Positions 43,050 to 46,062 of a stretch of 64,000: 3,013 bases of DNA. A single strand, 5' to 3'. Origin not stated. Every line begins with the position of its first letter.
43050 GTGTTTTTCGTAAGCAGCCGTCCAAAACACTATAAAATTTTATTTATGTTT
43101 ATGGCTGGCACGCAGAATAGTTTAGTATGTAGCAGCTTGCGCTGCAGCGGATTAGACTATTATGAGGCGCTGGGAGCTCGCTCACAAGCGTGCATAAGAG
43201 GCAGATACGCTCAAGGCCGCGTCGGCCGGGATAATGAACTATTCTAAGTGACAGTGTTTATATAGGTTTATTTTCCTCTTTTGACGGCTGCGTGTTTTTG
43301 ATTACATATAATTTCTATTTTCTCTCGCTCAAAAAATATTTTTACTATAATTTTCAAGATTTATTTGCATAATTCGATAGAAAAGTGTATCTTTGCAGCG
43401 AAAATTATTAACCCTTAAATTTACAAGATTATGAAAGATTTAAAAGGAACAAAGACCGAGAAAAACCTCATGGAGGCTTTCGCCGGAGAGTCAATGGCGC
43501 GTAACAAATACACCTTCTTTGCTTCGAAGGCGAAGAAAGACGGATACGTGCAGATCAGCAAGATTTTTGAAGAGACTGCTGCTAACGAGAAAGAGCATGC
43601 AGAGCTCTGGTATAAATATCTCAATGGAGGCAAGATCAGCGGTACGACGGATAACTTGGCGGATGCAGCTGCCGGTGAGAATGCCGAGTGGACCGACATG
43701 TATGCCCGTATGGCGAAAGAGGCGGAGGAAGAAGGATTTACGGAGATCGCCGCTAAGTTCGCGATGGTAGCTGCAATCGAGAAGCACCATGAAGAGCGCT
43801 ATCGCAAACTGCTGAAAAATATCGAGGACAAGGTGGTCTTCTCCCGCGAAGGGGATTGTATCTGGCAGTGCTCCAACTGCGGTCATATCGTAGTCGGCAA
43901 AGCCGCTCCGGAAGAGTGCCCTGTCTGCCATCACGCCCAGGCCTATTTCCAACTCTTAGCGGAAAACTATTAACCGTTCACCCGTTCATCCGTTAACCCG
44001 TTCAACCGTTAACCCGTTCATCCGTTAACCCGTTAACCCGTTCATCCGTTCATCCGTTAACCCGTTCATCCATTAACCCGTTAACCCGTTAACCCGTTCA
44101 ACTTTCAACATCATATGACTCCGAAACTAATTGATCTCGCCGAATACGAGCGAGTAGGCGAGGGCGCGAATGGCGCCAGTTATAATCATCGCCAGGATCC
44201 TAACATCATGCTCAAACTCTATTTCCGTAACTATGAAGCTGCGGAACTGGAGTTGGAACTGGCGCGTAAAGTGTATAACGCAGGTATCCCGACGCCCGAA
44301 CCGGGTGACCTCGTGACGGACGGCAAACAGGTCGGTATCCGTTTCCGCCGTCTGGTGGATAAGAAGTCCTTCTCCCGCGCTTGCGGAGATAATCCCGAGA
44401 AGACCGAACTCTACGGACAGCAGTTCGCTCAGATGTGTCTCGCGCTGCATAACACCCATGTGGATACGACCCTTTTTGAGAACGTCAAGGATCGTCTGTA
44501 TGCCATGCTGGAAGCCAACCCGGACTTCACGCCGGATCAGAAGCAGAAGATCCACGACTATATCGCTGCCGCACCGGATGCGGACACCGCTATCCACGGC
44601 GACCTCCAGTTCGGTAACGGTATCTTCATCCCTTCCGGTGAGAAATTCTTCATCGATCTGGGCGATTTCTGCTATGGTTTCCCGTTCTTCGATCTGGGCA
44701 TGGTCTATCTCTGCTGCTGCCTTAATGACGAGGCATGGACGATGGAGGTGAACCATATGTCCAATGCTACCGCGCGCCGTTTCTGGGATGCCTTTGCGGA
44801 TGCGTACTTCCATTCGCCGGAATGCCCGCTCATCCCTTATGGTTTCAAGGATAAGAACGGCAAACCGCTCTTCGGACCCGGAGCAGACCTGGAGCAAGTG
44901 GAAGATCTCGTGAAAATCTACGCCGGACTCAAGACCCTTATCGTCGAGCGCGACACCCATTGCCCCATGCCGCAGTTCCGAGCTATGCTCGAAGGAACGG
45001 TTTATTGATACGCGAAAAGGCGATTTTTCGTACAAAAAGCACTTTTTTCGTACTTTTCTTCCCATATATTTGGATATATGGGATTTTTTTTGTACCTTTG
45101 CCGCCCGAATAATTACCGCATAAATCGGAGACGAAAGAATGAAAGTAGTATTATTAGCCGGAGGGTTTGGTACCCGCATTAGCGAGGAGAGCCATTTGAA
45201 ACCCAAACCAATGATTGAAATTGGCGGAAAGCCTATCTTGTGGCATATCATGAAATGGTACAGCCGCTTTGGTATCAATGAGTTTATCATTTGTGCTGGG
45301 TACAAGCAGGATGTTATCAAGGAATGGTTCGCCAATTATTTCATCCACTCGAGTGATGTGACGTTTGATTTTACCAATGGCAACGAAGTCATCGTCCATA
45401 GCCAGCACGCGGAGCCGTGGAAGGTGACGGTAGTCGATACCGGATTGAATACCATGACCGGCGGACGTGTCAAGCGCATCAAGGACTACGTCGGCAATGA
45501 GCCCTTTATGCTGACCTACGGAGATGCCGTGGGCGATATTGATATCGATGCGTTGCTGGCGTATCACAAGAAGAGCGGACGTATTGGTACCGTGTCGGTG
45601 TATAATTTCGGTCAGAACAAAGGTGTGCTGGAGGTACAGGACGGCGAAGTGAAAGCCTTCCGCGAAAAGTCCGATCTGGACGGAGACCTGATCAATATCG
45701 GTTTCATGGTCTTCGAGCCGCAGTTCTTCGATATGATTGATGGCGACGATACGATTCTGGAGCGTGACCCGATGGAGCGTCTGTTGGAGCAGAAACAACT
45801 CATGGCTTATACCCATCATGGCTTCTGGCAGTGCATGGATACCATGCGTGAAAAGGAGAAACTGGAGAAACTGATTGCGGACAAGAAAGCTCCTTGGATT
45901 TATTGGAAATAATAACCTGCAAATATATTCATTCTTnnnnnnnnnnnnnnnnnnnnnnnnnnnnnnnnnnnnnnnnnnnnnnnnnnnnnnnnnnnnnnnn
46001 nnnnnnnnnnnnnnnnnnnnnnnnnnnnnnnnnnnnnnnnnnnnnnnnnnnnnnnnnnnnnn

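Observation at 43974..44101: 128-bp array of sixteen 8-mers in two alternating variants, filling an intergenic gap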

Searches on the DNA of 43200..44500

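Call 67: search_rna_families(source=window, start=43200, end=44500, threshold=evalue, max_evalue=1)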
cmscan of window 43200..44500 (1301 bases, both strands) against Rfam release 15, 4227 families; matches with E-value up to 1: 0.
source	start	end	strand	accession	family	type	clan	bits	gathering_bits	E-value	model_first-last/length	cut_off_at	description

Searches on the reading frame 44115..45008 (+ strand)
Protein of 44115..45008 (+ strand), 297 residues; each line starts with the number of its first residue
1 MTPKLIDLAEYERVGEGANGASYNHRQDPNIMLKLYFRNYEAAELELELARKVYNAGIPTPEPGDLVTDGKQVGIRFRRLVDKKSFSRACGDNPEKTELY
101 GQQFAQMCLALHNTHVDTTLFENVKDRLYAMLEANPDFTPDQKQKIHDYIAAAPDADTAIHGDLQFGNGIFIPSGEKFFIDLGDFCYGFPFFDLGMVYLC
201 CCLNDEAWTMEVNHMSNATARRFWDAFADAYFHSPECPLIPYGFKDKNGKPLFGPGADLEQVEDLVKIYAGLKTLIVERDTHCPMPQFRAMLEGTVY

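Call 5: search_protein_families(library=pfam, proteins=[window:44115-45008:+])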
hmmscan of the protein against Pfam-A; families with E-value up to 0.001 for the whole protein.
window:44115-45008:+ (297 aa): 1 family
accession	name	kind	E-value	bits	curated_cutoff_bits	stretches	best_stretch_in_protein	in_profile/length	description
PF01636.29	APH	-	1.9e-14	54.5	23.2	1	30-206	22-211/239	Phosphotransferase enzyme family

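Call 16: find_encoding_contigs(protein=window:44115-45008:+, flank=3000, max_places=10)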
Protein window:44115-45008:+ (297 aa): 1 contig read that carries it; 1 place shown.
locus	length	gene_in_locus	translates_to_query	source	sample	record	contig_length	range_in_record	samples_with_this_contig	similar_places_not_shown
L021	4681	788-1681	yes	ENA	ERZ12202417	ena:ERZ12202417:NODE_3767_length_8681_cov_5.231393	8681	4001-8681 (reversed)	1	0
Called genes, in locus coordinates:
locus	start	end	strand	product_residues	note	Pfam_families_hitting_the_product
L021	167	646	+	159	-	PF02915:Rubrerythrin, PF23458:DUF7130 (faint), PF21349:RUBY_RBDX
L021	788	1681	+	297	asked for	PF01636:APH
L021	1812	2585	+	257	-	PF00483:NTP_transferase, PF12804:NTP_transf_3 (weak)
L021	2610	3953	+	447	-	PF01041:DegT_DnrJ_EryC1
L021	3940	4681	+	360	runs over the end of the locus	PF01370:Epimerase, PF02719:Polysacc_synt_2, PF04321:RmlD_sub_bind, PF16363:GDP_Man_Dehyd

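Call 49: find_encoding_contigs(protein=L021:167-646:+, flank=2500, max_places=10)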
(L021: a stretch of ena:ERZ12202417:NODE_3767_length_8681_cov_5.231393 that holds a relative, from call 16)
Protein L021:167-646:+ (159 aa): 1 contig read that carries it; 1 place shown.
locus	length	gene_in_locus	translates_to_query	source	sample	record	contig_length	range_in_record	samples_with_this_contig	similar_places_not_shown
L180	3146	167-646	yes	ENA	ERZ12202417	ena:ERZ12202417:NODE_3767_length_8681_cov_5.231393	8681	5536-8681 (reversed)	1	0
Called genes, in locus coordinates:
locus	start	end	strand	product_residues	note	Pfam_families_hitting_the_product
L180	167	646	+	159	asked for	PF02915:Rubrerythrin, PF23458:DUF7130 (faint), PF21349:RUBY_RBDX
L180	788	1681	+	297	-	PF01636:APH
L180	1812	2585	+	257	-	PF00483:NTP_transferase, PF12804:NTP_transf_3 (weak)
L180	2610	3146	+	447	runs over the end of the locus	PF01041:DegT_DnrJ_EryC1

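Call 63: search_protein_families(library=ncbifam, proteins=[window:44115-45008:+], max_evalue=0.00001)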
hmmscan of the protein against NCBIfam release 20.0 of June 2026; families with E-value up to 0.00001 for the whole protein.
window:44115-45008:+ (297 aa): 1 family
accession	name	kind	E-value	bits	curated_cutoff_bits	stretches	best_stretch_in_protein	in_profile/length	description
TIGR02172.1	Fb_sc_TIGR02172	paralog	9.4e-60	202.2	228.2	1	6-231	1-226/226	TIGR02172 family protein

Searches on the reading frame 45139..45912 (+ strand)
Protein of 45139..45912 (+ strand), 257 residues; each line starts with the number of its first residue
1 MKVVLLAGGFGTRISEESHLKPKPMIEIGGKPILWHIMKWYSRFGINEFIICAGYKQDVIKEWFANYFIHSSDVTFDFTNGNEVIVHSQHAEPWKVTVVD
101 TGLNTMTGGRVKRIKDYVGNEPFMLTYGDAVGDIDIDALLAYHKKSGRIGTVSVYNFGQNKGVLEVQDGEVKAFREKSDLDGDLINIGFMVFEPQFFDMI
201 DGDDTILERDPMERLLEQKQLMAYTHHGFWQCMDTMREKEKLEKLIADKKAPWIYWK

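Call 5: search_protein_families(library=pfam, proteins=[window:45139-45912:+])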
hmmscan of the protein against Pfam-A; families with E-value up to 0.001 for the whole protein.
window:45139-45912:+ (257 aa): 2 families
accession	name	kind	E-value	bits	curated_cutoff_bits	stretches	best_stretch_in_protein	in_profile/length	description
PF00483.29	NTP_transferase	-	1.7e-13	51.2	21.2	1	2-222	1-216/245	Nucleotidyl transferase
PF12804.13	NTP_transf_3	-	1.1e-06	29.3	27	1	3-57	1-50/160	MobA-like NTP transferase domain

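Call 50: find_encoding_contigs(protein=window:45139-45912:+, flank=2500, max_places=10)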
Protein window:45139-45912:+ (257 aa): 21 contigs read that carry it; 10 places shown.
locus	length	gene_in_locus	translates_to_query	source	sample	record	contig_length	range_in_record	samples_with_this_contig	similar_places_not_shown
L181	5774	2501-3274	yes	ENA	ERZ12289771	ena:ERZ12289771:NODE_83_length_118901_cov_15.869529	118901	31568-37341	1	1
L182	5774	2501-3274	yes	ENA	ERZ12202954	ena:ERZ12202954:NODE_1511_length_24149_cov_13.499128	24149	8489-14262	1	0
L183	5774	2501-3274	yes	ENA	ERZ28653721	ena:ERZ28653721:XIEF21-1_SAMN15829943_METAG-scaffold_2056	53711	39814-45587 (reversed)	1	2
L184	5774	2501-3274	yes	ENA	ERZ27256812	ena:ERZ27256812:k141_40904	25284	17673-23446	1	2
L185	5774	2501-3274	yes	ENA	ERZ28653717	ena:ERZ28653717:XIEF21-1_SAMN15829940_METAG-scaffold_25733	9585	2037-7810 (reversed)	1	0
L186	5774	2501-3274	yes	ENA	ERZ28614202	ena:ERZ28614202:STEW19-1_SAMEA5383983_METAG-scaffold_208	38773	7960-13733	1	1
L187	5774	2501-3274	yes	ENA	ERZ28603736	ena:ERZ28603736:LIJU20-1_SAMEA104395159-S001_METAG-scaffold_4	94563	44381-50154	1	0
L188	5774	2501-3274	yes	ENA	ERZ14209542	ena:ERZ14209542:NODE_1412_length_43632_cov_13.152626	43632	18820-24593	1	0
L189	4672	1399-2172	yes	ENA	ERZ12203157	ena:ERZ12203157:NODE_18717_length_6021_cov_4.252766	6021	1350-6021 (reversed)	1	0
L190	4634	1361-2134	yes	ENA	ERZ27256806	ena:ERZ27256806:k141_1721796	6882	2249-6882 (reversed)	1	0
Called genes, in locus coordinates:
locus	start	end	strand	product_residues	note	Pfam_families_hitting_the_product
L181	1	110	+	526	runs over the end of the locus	PF13541:ChlI, PF00493:MCM (faint), PF01078:Mg_chelatase, PF07728:AAA_5, PF13335:Mg_chelatase_C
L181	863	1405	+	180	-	PF02915:Rubrerythrin, PF23458:DUF7130 (faint), PF21349:RUBY_RBDX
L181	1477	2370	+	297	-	PF01636:APH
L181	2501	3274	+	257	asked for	PF00483:NTP_transferase, PF12804:NTP_transf_3 (weak)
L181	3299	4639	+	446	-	PF01041:DegT_DnrJ_EryC1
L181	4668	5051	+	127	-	PF05635:23S_rRNA_IVP, PF22296:bAvd (weak)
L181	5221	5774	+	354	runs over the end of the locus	PF01370:Epimerase, PF02719:Polysacc_synt_2, PF04321:RmlD_sub_bind, PF16363:GDP_Man_Dehyd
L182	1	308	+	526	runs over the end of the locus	PF13541:ChlI, PF00493:MCM (faint), PF01078:Mg_chelatase, PF07728:AAA_5, PF13335:Mg_chelatase_C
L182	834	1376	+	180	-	PF02915:Rubrerythrin, PF23458:DUF7130 (faint), PF21349:RUBY_RBDX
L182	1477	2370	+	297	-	PF01636:APH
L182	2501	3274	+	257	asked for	PF00483:NTP_transferase, PF12804:NTP_transf_3 (weak)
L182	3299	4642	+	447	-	PF01041:DegT_DnrJ_EryC1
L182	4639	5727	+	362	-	PF01370:Epimerase, PF02719:Polysacc_synt_2, PF04321:RmlD_sub_bind, PF16363:GDP_Man_Dehyd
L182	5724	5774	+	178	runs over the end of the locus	PF00908:dTDP_sugar_isom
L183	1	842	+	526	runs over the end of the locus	PF13541:ChlI, PF00493:MCM (faint), PF01078:Mg_chelatase, PF07728:AAA_5, PF13335:Mg_chelatase_C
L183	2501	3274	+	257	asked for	PF00483:NTP_transferase, PF12804:NTP_transf_3 (weak)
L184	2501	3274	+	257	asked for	PF00483:NTP_transferase, PF12804:NTP_transf_3 (weak)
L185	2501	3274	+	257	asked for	PF00483:NTP_transferase, PF12804:NTP_transf_3 (weak)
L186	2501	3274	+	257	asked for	PF00483:NTP_transferase, PF12804:NTP_transf_3 (weak)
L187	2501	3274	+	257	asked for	PF00483:NTP_transferase, PF12804:NTP_transf_3 (weak)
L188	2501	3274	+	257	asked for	PF00483:NTP_transferase, PF12804:NTP_transf_3 (weak)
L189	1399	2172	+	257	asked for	PF00483:NTP_transferase, PF12804:NTP_transf_3 (weak)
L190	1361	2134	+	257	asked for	PF00483:NTP_transferase, PF12804:NTP_transf_3 (weak)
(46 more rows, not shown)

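Call 60: find_encoding_contigs(protein=window:45139-45912:+, flank=10000, max_places=10)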
Protein window:45139-45912:+ (257 aa): 22 contigs read that carry it; 10 places shown.
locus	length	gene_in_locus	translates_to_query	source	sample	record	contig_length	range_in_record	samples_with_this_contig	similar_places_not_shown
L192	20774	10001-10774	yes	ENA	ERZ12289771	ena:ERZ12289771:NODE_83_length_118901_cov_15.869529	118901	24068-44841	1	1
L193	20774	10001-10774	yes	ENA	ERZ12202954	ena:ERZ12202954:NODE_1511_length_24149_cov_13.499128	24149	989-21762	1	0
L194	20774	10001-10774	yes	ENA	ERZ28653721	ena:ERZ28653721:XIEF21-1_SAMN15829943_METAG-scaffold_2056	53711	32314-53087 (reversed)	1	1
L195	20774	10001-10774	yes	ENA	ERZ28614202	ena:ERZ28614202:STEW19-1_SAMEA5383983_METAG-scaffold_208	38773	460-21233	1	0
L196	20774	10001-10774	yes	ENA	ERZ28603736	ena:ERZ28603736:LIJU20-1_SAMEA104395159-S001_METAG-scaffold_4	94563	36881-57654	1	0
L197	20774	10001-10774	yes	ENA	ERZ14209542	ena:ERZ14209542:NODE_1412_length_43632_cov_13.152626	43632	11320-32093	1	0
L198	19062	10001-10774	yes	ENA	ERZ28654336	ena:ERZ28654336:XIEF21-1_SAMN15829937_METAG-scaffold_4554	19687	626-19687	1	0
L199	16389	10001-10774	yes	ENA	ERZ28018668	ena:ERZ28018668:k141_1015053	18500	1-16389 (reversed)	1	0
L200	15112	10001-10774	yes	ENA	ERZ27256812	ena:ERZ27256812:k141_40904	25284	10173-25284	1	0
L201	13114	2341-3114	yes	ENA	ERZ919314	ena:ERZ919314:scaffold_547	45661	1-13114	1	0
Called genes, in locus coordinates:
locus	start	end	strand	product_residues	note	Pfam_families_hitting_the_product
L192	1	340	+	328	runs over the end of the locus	PF22421:SYY_C-terminal (faint), PF01479:S4, PF00849:PseudoU_synth_2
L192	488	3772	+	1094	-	PF00873:ACR_tran (weak), PF03176:MMPL, PF00873:ACR_tran (weak), PF03176:MMPL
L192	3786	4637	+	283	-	PF01061:ABC2_membrane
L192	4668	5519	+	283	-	PF01061:ABC2_membrane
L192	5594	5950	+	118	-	PF05635:23S_rRNA_IVP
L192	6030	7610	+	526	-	PF13541:ChlI, PF00493:MCM (faint), PF01078:Mg_chelatase, PF07728:AAA_5, PF13335:Mg_chelatase_C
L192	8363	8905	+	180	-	PF02915:Rubrerythrin, PF23458:DUF7130 (faint), PF21349:RUBY_RBDX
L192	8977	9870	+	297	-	PF01636:APH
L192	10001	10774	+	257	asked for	PF00483:NTP_transferase, PF12804:NTP_transf_3 (weak)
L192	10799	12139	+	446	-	PF01041:DegT_DnrJ_EryC1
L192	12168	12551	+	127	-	PF05635:23S_rRNA_IVP, PF22296:bAvd (weak)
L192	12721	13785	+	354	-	PF01370:Epimerase, PF02719:Polysacc_synt_2, PF04321:RmlD_sub_bind, PF16363:GDP_Man_Dehyd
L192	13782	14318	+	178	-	PF00908:dTDP_sugar_isom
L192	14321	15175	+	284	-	PF01073:3Beta_HSD (faint), PF01370:Epimerase, PF05368:NmrA (weak), PF16363:GDP_Man_Dehyd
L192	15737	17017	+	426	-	PF00005:ABC_tran, PF13304:AAA_21 (faint)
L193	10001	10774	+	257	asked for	PF00483:NTP_transferase, PF12804:NTP_transf_3 (weak)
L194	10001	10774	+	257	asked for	PF00483:NTP_transferase, PF12804:NTP_transf_3 (weak)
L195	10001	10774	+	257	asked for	PF00483:NTP_transferase, PF12804:NTP_transf_3 (weak)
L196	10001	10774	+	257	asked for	PF00483:NTP_transferase, PF12804:NTP_transf_3 (weak)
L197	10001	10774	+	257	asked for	PF00483:NTP_transferase, PF12804:NTP_transf_3 (weak)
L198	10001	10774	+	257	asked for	PF00483:NTP_transferase, PF12804:NTP_transf_3 (weak)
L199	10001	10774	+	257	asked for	PF00483:NTP_transferase, PF12804:NTP_transf_3 (weak)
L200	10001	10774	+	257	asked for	PF00483:NTP_transferase, PF12804:NTP_transf_3 (weak)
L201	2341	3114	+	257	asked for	PF00483:NTP_transferase, PF12804:NTP_transf_3 (weak)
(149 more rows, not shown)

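Call 63: search_protein_families(library=ncbifam, proteins=[window:45139-45912:+], max_evalue=0.00001)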
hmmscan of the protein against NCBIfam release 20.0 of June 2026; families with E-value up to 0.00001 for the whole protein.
window:45139-45912:+ (257 aa): 13 families
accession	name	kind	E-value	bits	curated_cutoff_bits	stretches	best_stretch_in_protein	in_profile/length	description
TIGR02623.1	G1P_cyt_trans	equivalog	3.7e-110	367.4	300.25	1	1-256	1-255/255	glucose-1-phosphate cytidylyltransferase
TIGR03992.1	Arch_glmU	subfamily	1.1e-22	80.5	292.1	1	1-202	1-178/393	bifunctional sugar-1-phosphate nucleotidylyltransferase/acetyltransferase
NF052502.1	man1P_GTase_Rv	exception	5.9e-21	74.7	440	1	2-236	2-220/352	mannose-1-phosphate guanylyltransferase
NF049965.1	GlMnHpPGnyltfHddC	equivalog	1.2e-18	67.6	300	1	1-70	1-70/221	D-glycero-D-manno-heptose 1-phosphate guanosyltransferase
NF041313.1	UDPGP_AglF_Halo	equivalog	1.7e-18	66.9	400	1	1-69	1-69/234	UTP--glucose-1-phosphate uridylyltransferase AglF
NF045761.1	NAMPUrTaseMurU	equivalog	1.6e-14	54.3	250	1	1-63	1-63/226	N-acetylmuramate alpha-1-phosphate uridylyltransferase MurU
TIGR01208.1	rmlA_long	equivalog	9.8e-12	44.4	320.25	1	2-201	1-183/353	glucose-1-phosphate thymidylyltransferase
NF041135.1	IPPtranDIPPsyn_Thcocales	equivalog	6.5e-11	41.8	580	1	1-63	1-60/419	bifunctional L-myo-inositol-1-phosphate cytidylyltransferase/CDP-L-myo-inositol myo-inositolphosphotransferase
NF041173.1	Sug_nt_acttase_Thmprot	equivalog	2e-10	40.2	600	1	1-202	1-178/405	bifunctional sugar-1-phosphate nucleotidylyltransferase/acetyltransferase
TIGR01099.1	galU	equivalog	4.4e-09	36.3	326.8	1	1-225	2-244/261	UTP--glucose-1-phosphate uridylyltransferase GalU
TIGR02091.1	glgC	equivalog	7.6e-08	31.8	424.9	1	3-236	3-249/364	glucose-1-phosphate adenylyltransferase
TIGR01173.1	glmU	equivalog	3.3e-07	29.5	366.85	1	1-72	1-69/452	bifunctional UDP-N-acetylglucosamine diphosphorylase/glucosamine-1-phosphate N-acetyltransferase GlmU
NF003670.0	PRK05293.1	equivalog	1e-06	28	470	1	4-237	8-249/382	glucose-1-phosphate adenylyltransferase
